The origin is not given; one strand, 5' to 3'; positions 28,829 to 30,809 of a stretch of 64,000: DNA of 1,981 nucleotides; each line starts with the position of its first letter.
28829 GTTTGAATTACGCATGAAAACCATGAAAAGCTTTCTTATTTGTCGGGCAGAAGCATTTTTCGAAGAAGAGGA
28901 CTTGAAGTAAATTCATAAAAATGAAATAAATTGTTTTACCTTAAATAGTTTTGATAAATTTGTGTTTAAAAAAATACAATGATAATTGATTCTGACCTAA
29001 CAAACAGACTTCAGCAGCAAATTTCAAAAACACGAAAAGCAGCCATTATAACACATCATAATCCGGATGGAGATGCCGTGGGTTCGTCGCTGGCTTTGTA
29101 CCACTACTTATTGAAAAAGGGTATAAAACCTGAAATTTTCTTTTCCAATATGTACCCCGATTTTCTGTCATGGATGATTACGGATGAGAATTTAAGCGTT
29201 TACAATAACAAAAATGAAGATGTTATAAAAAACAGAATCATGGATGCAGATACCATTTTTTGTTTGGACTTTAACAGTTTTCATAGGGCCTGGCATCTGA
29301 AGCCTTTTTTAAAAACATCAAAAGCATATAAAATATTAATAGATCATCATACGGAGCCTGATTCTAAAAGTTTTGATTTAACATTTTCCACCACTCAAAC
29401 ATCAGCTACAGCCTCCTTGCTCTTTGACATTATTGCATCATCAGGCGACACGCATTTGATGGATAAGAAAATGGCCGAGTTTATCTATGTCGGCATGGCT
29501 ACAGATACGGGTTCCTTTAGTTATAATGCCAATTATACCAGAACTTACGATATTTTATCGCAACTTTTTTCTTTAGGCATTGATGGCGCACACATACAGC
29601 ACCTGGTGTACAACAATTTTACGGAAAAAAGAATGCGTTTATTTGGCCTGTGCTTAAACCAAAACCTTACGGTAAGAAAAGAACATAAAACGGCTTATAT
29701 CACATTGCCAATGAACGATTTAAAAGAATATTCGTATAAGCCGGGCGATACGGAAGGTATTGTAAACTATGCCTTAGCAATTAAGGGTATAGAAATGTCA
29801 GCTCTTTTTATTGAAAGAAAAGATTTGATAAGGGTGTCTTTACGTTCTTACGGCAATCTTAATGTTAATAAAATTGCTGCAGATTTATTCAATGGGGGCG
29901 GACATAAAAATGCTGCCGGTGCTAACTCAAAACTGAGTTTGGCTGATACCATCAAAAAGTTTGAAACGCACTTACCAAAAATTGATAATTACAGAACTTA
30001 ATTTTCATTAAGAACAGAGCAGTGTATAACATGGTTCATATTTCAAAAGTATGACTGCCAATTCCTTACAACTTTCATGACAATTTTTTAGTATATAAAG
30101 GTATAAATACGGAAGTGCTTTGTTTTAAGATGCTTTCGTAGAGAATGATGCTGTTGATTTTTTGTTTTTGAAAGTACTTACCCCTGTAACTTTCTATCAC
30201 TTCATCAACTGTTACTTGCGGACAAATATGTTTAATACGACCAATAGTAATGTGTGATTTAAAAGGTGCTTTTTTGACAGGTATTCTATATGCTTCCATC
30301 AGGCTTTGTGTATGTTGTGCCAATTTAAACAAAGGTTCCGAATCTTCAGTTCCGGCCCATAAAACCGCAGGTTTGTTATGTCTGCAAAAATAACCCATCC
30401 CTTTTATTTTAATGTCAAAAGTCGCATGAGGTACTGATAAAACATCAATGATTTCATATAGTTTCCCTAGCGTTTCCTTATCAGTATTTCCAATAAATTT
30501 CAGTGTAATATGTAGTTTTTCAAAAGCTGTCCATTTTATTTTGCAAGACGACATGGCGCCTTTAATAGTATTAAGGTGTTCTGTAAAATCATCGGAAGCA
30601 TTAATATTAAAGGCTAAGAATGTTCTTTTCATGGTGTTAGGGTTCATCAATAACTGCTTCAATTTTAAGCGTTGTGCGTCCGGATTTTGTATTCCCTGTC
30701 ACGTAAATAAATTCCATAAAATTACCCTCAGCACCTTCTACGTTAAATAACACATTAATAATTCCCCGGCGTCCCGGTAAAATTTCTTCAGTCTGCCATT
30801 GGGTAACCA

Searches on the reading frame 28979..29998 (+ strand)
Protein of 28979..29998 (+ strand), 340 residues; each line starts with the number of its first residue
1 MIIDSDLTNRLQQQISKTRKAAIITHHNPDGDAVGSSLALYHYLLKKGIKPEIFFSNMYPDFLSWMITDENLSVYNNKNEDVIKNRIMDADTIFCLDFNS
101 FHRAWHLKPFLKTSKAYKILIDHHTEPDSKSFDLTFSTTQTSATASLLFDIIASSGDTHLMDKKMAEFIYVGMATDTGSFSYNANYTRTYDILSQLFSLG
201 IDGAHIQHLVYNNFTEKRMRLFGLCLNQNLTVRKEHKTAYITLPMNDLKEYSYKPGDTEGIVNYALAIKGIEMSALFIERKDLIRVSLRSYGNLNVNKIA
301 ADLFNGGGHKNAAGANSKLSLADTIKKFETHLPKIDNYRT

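Call 62: search_protein_families(library=pfam, proteins=[window:28979-29998:+], max_evalue=0.0001)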
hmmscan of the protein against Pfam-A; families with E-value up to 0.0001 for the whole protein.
window:28979-29998:+ (340 aa): 2 families
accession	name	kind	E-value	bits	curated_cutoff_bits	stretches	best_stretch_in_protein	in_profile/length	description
PF01368.27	DHH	-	9.8e-19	68.3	28.1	1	22-173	3-125/125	DHH family, N-terminal domain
PF02272.25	DHHA1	-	3.9e-11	43.8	25.9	1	250-324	10-91/102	DHHA1 domain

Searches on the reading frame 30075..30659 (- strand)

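Call 62: search_protein_families(library=pfam, proteins=[window:30075-30659:-], max_evalue=0.0001)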
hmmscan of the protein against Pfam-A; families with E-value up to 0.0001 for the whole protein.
window:30075-30659:- (194 aa): 3 families
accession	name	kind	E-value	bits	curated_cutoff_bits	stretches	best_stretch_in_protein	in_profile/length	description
PF02834.22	LigT_PEase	-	6.8e-17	61.9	23.3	1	23-101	5-87/87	LigT like Phosphoesterase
PF13563.12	2_5_RNA_ligase2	-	1.8e-08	35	27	1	33-143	13-117/152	2'-5' RNA ligase superfamily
PF10469.15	AKAP7_NLS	-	6.5e-08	33.1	24.4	1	14-176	4-190/208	AKAP7 2'5' RNA ligase-like domain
